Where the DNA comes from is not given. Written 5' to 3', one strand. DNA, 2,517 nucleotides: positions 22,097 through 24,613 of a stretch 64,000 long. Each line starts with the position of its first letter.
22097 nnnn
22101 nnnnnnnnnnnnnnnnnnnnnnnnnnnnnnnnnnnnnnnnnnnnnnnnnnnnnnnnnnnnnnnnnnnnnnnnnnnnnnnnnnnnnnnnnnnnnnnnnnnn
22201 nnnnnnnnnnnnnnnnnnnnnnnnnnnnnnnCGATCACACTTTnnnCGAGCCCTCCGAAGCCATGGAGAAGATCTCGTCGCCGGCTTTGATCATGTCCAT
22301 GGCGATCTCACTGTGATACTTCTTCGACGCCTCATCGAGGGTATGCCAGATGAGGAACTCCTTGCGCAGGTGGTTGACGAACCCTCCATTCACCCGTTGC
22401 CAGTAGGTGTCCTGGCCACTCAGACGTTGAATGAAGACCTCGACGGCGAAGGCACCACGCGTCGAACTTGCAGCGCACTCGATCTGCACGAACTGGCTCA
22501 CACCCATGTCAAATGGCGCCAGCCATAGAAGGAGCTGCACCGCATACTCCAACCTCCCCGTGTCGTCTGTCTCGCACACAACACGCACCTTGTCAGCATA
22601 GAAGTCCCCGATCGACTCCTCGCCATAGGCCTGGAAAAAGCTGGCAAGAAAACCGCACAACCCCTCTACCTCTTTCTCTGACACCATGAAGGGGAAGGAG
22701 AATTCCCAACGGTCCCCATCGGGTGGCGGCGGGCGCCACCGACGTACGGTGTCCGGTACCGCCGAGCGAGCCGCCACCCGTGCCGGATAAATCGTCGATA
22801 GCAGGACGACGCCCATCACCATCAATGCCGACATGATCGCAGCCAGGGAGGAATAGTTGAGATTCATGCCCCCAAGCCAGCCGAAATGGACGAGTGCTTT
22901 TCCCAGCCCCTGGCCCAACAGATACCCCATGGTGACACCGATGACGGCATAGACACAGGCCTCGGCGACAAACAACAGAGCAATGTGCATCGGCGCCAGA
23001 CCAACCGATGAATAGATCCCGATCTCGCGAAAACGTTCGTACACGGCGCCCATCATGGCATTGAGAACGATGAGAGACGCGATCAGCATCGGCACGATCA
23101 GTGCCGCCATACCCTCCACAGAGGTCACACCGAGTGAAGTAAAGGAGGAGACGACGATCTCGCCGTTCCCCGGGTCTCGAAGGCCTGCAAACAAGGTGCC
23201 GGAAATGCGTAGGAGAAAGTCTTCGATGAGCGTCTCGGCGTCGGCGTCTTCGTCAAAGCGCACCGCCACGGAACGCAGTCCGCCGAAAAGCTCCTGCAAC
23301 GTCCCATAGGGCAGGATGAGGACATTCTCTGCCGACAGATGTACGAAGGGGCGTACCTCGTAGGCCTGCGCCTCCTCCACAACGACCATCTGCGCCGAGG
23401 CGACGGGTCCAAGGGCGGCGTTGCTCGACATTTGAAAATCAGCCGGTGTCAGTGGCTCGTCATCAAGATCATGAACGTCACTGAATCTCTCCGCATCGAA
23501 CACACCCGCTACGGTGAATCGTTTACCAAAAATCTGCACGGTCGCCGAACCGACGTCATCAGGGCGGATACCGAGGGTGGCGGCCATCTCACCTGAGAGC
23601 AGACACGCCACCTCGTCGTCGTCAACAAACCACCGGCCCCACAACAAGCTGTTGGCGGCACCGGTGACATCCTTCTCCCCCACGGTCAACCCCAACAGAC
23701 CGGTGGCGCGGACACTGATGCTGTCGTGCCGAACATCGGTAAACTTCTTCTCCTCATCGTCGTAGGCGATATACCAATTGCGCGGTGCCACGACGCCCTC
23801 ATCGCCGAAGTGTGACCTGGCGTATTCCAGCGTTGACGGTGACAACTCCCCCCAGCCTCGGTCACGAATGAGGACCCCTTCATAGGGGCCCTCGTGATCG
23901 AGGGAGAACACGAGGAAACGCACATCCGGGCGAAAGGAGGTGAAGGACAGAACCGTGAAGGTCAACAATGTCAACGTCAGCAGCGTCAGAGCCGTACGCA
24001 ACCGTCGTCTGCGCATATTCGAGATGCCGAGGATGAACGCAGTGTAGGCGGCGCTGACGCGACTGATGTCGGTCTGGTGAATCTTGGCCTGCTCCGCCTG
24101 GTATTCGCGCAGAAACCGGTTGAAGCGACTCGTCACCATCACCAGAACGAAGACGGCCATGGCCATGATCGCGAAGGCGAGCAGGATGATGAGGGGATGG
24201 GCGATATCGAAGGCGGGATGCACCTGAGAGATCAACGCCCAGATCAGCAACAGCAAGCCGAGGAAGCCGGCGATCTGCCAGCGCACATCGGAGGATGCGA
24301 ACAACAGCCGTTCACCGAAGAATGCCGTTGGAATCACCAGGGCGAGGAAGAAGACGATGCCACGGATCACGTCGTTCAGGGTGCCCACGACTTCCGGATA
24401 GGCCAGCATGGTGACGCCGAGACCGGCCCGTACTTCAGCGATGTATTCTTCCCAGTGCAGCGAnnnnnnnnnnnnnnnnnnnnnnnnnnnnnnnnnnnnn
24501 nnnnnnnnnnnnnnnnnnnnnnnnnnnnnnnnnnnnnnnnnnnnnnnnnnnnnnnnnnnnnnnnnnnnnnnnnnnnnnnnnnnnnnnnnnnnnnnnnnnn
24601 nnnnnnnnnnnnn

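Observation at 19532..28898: Candidate undescribed envelope system: two OPT-like giant membrane proteins flanking a PA/M28-like-FtsX fusion, with no ATPase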

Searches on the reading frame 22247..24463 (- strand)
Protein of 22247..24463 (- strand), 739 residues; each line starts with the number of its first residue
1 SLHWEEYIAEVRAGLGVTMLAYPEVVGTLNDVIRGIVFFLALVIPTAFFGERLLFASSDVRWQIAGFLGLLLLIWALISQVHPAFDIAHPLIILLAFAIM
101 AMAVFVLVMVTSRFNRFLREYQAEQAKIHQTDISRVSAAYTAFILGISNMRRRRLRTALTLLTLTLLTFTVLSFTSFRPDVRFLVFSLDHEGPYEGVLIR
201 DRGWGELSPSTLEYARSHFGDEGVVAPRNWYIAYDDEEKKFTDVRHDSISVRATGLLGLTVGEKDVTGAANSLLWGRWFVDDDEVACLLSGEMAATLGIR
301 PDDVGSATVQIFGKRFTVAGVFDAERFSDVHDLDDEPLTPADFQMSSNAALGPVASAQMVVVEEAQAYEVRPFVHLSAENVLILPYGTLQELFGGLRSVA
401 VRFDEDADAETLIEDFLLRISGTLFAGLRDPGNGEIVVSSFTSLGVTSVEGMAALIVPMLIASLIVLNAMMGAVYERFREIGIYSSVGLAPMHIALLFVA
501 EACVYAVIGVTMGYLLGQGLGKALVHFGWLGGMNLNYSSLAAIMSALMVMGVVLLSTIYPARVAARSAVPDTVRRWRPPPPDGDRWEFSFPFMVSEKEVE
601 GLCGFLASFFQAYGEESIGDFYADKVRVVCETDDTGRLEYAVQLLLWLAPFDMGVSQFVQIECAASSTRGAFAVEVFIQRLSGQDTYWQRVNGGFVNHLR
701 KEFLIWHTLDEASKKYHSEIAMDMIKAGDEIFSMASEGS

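Call 41: predict_structure(alignment_id=A2)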
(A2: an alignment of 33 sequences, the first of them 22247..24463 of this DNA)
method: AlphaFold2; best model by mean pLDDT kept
length: 739 residues; sequences in the alignment: 33
mean_pLDDT: 68.8   pTM: 0.45
mean pLDDT of the five models: 68.8, 65.9, 65.4, 65.4, 63.9
residues with pLDDT >= 90: 177; 70-90: 191; 50-70: 193; < 50: 178
segments of 3 or more residues with pLDDT < 50: 1-5, 7-30, 48-53, 112-159, 172-181, 347-371, 445-456, 478-490, 530-535, 560-566, 732-739
pLDDT, mean of each block of 10 residues (from residue 1): 45 36 42 51 49 53 66 69 54 55 55 47 39 32 31 47 51 43 69 93 84 92 95 67 90 93 94 95 96 95 94 94 95 91 57 34 34 80 95 92 91 81 87 88 51 47 54 50 42 57 61 63 63 48 60 55 51 73 86 86 90 69 86 83 81 69 86 89 77 81 78 86 81 45
secondary structure, 60 per line:
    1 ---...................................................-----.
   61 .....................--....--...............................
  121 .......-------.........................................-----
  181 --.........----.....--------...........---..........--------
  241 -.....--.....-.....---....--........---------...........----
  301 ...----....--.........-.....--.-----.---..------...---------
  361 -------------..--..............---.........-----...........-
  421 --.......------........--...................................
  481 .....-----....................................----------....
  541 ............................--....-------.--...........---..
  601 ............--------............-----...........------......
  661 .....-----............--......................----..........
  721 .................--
elements in order (helices of 4 or more, strands of 3 or more residues): H4-54 H60-81 H84-87 H90-127 H135-175 E183-191 E196-200 H209-219 E223-232 E242-246 E249-253 E255-259 H263-266 H269-272 E273-276 E286-290 H291-296 E308-311 E314-322 H324-328 E381-385 H386-391 E395-403 H409-419 E423-429 E436-443 H446-485 H491-526 H537-568 H571-574 E585-595 H599-612 E621-632 E638-648 E655-665 E671-682 H685-706 H711-737
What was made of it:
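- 22757..24028 (-): B aa ~905-1328: MacB/LolE-type module. It comprises an elbow helix, TM1, a periplasmic core domain (aa ~937-1207) and TM2-TM4. The AF2 periplasmic domain has pLDDT >90 (call 41).
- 22247..22753 (-): B aa 1330-1498: cytoplasmic C-terminal alpha/beta domain of uncertain kind. It is retained in B::A fusions and in all clades. AF2 gives beta-alpha-beta4-alpha2 at pLDDT ~80-86 (call 41).
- On CARF_m8--LolE_TM proteins (PADLOC PDLC01991/01990): The AF2 topology beta-alpha-beta4-alpha2 is not Rossmann-like (call 41).
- The tail's predicted topology is not Rossmann-like (call 41).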

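Call 44: fold_search(model_id=the predicted structure, library=pdb)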
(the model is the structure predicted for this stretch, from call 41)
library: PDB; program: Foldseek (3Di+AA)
matches with E <= 10: 945; with E <= 0.001: 10
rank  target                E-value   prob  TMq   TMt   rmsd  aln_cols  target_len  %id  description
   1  5gko_A                2.7e-08  1.00  0.18  0.20  19.5       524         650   14  Crystal structure of tripartite-type ABC transporter, MacB from Acinetobacter baumannii (released 2017-11-15)
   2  5nik_J                1.1e-07  1.00  0.18  0.21  19.1       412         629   17  Structure of the MacAB-TolC ABC-type tripartite multidrug efflux pump (released 2017-05-24)
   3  9xro_E                1.3e-07  1.00  0.16  0.28  18.8       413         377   12  LolCDE in complex with SMT-738_3 (released 2026-03-18)
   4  5xu1_M                1.8e-07  1.00  0.18  0.32  19.6       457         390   15  Structure of a non-canonical ABC transporter from Streptococcus pneumoniae R6 (released 2018-01-24)
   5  5xu1_S                3.2e-07  1.00  0.17  0.31  18.1       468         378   14  Structure of a non-canonical ABC transporter from Streptococcus pneumoniae R6 (released 2018-01-24)
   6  9qgy_M                5.3e-06  1.00  0.19  0.60  11.2       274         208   12  Structure of the YbjP lipoprotein bound to the MacAB-TolC tripartite efflux pump (released 2026-03-25)
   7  5c59_A                8.0e-06  1.00  0.16  0.53   6.5       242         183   13  Crystal structure of the periplasmic region of MacB from E. coli (released 2016-06-22)
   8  5c59_C                1.0e-05  1.00  0.16  0.54   6.3       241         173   14  Crystal structure of the periplasmic region of MacB from E. coli (released 2016-06-22)
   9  5lj8_B                1.2e-05  1.00  0.16  0.45   7.3       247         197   13  Structure of the E. coli MacB periplasmic domain (P21) (released 2017-11-15)
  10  5lj8_A                7.7e-05  1.00  0.15  0.42   8.3       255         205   13  Structure of the E. coli MacB periplasmic domain (P21) (released 2017-11-15)
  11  9gnw_P                4.9e-03  1.00  0.10  0.32   7.0       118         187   14  Universal PSII assembly intermediate (released 2025-09-17)
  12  3q64                  5.1e-03  0.96  0.11  0.35  12.8       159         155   12  X-ray crystal structure of protein mll3774 from Mesorhizobium loti, Northeast Structural Genomics Consortium Target MlR4 (released 2011-01-12)
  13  4keg                  1.1e-02  0.20  0.11  0.14  37.2       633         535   10  Crystal Structure of MBP Fused Human SPLUNC1 (released 2014-04-30)
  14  3p9v_B                1.3e-02  0.80  0.09  0.32  16.1       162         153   12  High Resolution Crystal Structure of protein Maqu_3174 from Marinobacter aquaeolei, Northeast Structural Genomics Cons (released 2010-10-27)
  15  3p9v_A                1.4e-02  0.89  0.10  0.32  16.3       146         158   14  High Resolution Crystal Structure of protein Maqu_3174 from Marinobacter aquaeolei, Northeast Structural Genomics Cons (released 2010-10-27)
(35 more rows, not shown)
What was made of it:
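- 22244..26740 (-): Gene B, 1498 aa. Giant MacB/LolE-type membrane protein without a nucleotide-binding domain. Foldseek top hits are MacB, LolCDE and 5xu1 (call 44).
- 22757..24028 (-): Foldseek matches MacB periplasmic-domain crystal structures at E 8e-6 with TM 0.53 (call 44).
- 22247..22753 (-): Foldseek gives many weak SRPBCC/START/Bet v 1 hits at E ~5e-3 to 3e-2 (call 44).
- On MacB/FtsX (type VII ABC) permease, protein B: Foldseek gives MacB 2.7e-8, and the MacB periplasmic domain at TM 0.53-0.60 (call 44).
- B has a cytoplasmic tail domain with weak similarity to ligand-binding SRPBCC folds (call 44).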

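Call 45: find_related_loci(query=A2, collection=genome_contigs, flank=10000)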
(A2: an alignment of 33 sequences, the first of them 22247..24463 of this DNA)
Query A2 (739 aa) in genome_contigs; peptide patterns used: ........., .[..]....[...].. (x = any residue, [..] = any of these).
350 stretches matched a pattern; 336 encode a relative of the query (tblastn E <= 1e-3); the best 80 are kept; 80 distinct loci.
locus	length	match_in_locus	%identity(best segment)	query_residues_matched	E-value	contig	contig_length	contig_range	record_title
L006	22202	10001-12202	85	1-733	0e+0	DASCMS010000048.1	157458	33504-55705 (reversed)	MAG TPA_asm: Candidatus Latescibacterota bacterium isolate Fu_MAG_110 c_000000465331, whole genome shotgun sequence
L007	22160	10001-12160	74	4-725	0e+0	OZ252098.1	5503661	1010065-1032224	MAG: Candidatus Latescibacterota bacterium isolate dbc81076-2b6d-4419-bdf1-4117db584b2d genome assembly, chromosome: 1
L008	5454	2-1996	80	74-739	0e+0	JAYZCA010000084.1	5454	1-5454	MAG: Candidatus Latescibacterota bacterium isolate XB_MAG1219 DB_MAG1219_0084, whole genome shotgun sequence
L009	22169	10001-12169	73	3-727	0e+0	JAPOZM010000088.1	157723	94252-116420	MAG: Gemmatimonadaceae bacterium isolate COS4_bin_9 NODE_89_length_157723_cov_27.3979, whole genome shotgun sequence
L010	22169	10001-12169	73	3-727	0e+0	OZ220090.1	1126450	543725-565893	MAG: Candidatus Latescibacterota bacterium isolate 4e2a754f-172e-45f6-b93c-83e01e84db49 genome assembly, chromosome: 2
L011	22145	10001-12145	74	3-719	0e+0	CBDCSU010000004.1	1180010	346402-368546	MAG: Candidatus Latescibacterota bacterium isolate 2ecd85b3-648f-40fe-bdc7-c449d976e5a8 genome assembly, contig: contig_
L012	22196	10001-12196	72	2-732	0e+0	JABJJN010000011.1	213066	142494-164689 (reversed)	MAG: Gemmatimonadetes bacterium isolate SI074_bin69 k141_573716, whole genome shotgun sequence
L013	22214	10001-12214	72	1-733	0e+0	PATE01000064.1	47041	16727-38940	MAG: Gemmatimonadetes bacterium isolate SAT162 59650, whole genome shotgun sequence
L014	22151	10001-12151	66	4-721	0e+0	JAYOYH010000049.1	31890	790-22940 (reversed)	MAG: Gemmatimonadota bacterium isolate 139562_S163_rosella_bins.tsv.035 NODE_1273_length_31890_cov_8.634270, whole genom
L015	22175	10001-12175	67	4-728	0e+0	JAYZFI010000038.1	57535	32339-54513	MAG: Candidatus Latescibacterota bacterium isolate XB_MAG162 DB_MAG162_0038, whole genome shotgun sequence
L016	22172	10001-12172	66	4-728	0e+0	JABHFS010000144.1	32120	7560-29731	MAG: Gemmatimonadetes bacterium isolate SI037_bin186 k141_2117612, whole genome shotgun sequence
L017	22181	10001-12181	66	4-731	0e+0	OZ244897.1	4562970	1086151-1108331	MAG: Candidatus Latescibacterota bacterium isolate bebbca53-b648-47a2-9af5-4758833bd7f0 genome assembly, chromosome: 1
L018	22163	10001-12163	65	4-725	0e+0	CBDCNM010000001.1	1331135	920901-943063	MAG: Candidatus Latescibacterota bacterium isolate f150df7c-f474-47d5-8e53-e740a55afba2 genome assembly, contig: contig_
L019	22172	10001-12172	65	4-728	0e+0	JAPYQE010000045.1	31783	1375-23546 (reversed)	MAG: Candidatus Latescibacterota bacterium isolate PW2.concoct.70_sub PW2_1718_length_31783_cov_8.089574, whole genome s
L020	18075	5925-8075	66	4-721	0e+0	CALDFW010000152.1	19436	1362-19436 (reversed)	MAG: uncultured bacterium isolate S1_Bin_Bin_74_sub_1 genome assembly, contig: c_000002319571, whole genome shotgun sequ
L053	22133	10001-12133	58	4-725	0e+0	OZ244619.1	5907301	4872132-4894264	MAG: Candidatus Latescibacterota bacterium isolate 42df25b2-3f2b-47dc-af7c-4916403e88f0 genome assembly, chromosome: 1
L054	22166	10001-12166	59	3-725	0e+0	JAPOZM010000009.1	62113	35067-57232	MAG: Gemmatimonadaceae bacterium isolate COS4_bin_9 NODE_487_length_62113_cov_26.7806, whole genome shotgun sequence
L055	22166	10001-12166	59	3-725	0e+0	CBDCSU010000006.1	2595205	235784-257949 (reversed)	MAG: Candidatus Latescibacterota bacterium isolate 2ecd85b3-648f-40fe-bdc7-c449d976e5a8 genome assembly, contig: contig_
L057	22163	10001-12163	59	4-725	0e+0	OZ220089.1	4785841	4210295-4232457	MAG: Candidatus Latescibacterota bacterium isolate 4e2a754f-172e-45f6-b93c-83e01e84db49 genome assembly, chromosome: 1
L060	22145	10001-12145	56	3-728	0e+0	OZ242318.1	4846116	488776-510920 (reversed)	MAG: Candidatus Latescibacterota bacterium isolate cc8e0243-aa1c-4c17-a5e8-0a9f7738ceb9 genome assembly, chromosome: 1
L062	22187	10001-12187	55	1-737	0e+0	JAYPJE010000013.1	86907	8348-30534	MAG: Gemmatimonadota bacterium isolate 139576_S177_rosella_bins.tsv.066 NODE_137_length_86907_cov_7.664314, whole genome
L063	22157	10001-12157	56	1-727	0e+0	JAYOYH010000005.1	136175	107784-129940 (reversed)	MAG: Gemmatimonadota bacterium isolate 139562_S163_rosella_bins.tsv.035 NODE_60_length_136175_cov_9.496988, whole genome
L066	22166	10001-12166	55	1-730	0e+0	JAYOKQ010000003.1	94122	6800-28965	MAG: Gemmatimonadota bacterium isolate 139572_S173_metabat_bins_2.tsv.085 NODE_155_length_94122_cov_6.615657, whole geno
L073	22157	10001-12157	51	3-726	0e+0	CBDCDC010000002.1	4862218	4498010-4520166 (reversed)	MAG: Candidatus Latescibacterota bacterium isolate a5674b02-4162-4bfe-8498-4cf7be1abab7 genome assembly, contig: contig_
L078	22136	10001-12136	55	2-730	0e+0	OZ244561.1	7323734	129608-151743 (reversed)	MAG: Candidatus Latescibacterota bacterium isolate 14245923-b953-489b-b549-9f362580a9e9 genome assembly, chromosome: 1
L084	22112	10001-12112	55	1-721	0e+0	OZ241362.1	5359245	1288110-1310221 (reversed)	MAG: Candidatus Latescibacterota bacterium isolate 7df831f4-54e1-479f-8521-a5e6456f6651 genome assembly, chromosome: 1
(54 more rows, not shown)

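Call 55: search_protein_families(library=pfam, proteins=[L062:4124-6676:+, L062:6680-7585:+, L062:14137-16110:+, L062:16037-17755:+, L063:5042-7777:+, L066:5275-7776:+, L084:2823-5330:+, L084:14547-16382:+, L078:2692-6120:+, L053:4358-5443:+], max_evalue=0.001)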
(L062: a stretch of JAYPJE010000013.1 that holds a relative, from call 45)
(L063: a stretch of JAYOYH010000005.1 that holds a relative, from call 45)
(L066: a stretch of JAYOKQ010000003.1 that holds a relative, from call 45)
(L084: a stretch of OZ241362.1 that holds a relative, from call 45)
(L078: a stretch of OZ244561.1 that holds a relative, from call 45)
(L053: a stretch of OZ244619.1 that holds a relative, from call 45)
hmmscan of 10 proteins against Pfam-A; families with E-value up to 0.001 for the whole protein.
L062:4124-6676:+ (851 aa): 0 families

L062:6680-7585:+ (302 aa): 1 family
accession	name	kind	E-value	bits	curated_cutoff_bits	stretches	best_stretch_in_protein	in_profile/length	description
PF05721.19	PhyH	-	1.2e-34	120.9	22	1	23-245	1-213/213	Phytanoyl-CoA dioxygenase (PhyH)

L062:14137-16110:+ (658 aa): 3 families
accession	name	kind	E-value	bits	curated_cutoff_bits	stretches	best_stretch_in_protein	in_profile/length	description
PF13517.12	FG-GAP_3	-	1.8e-39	134.6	26.9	6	222-283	1-61/61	FG-GAP-like repeat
PF07593.17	UnbV_ASPIC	-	5.8e-23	81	23.4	1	587-653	1-67/68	ASPIC and UnbV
PF01839.29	FG-GAP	-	1.3e-08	34.9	22.1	1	215-243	2-27/37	FG-GAP repeat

L062:16037-17755:+ (573 aa): 3 families
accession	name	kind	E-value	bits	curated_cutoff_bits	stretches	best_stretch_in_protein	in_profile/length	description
PF13517.12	FG-GAP_3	-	8e-55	183.8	26.9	6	147-208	1-61/61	FG-GAP-like repeat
PF07593.17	UnbV_ASPIC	-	7.5e-21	74.2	23.4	1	500-567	1-68/68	ASPIC and UnbV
PF01839.29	FG-GAP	-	8.6e-11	41.9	22.1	0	144-173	6-32/37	FG-GAP repeat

L063:5042-7777:+ (912 aa): 4 families
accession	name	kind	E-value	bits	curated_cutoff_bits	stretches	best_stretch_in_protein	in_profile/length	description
PF23500.1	DUF7133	-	6.4e-16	59.1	27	1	175-302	9-126/385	Domain of unknown function (DUF7133)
PF13860.13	FlgD_ig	-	5.6e-11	42.7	27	1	842-898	18-74/79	FlgD Ig-like domain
PF07995.17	GSDH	-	1.7e-10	41.1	25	1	348-463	169-268/332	Glucose / Sorbosone dehydrogenase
PF18962.6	Por_Secre_tail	-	7.8e-06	26.5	27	1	829-910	2-75/75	Secretion system C-terminal sorting domain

L066:5275-7776:+ (834 aa): 4 families
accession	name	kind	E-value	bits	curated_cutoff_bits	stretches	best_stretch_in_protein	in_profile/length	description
PF23500.1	DUF7133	-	2.6e-13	50.5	27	1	96-222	8-124/385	Domain of unknown function (DUF7133)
PF07995.17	GSDH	-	1.6e-10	41.2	25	1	270-385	169-268/332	Glucose / Sorbosone dehydrogenase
PF13860.13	FlgD_ig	-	9.6e-09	35.5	27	1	765-822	19-76/79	FlgD Ig-like domain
PF18962.6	Por_Secre_tail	-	0.00034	21.3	27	0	752-831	3-74/75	Secretion system C-terminal sorting domain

L084:2823-5330:+ (836 aa): 0 families

L084:14547-16382:+ (612 aa): 3 families
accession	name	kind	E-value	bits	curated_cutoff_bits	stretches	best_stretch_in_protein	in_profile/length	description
PF13517.12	FG-GAP_3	-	2e-51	172.8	26.9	6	177-238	1-61/61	FG-GAP-like repeat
PF07593.17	UnbV_ASPIC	-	5.5e-21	74.7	23.4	1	541-607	1-67/68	ASPIC and UnbV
PF01839.29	FG-GAP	-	4.3e-08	33.3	22.1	1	174-203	6-32/37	FG-GAP repeat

L078:2692-6120:+ (1143 aa): 4 families
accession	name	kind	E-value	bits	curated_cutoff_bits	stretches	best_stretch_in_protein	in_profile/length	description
PF00270.35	DEAD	-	3.9e-27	95.5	26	1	284-451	4-166/167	DEAD/DEAH box helicase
PF00271.37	Helicase_C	-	1.3e-12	48.4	23.5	1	609-691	38-110/110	Helicase conserved C-terminal domain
PF08797.16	HIRAN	-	2.1e-12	47.1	24.7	1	1054-1141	7-94/96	HIRAN domain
PF04851.21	ResIII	-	2.6e-08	34.4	22.5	1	293-415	20-140/164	Type III restriction enzyme, res subunit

L053:4358-5443:+ (362 aa): 3 families
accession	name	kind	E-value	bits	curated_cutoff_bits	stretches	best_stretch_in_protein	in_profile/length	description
PF00005.33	ABC_tran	-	2.9e-30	106.1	25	1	36-180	1-136/137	ABC transporter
PF08402.16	TOBE_2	-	9.3e-06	26.1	21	1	290-356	1-75/76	TOBE domain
PF17912.7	OB_MalK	-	9.4e-05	23.7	27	1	254-297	1-53/53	MalK OB fold domain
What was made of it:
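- Tried and rejected: The ABC ORF in L053 is MalK/TOBE type and unrelated (call 55).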
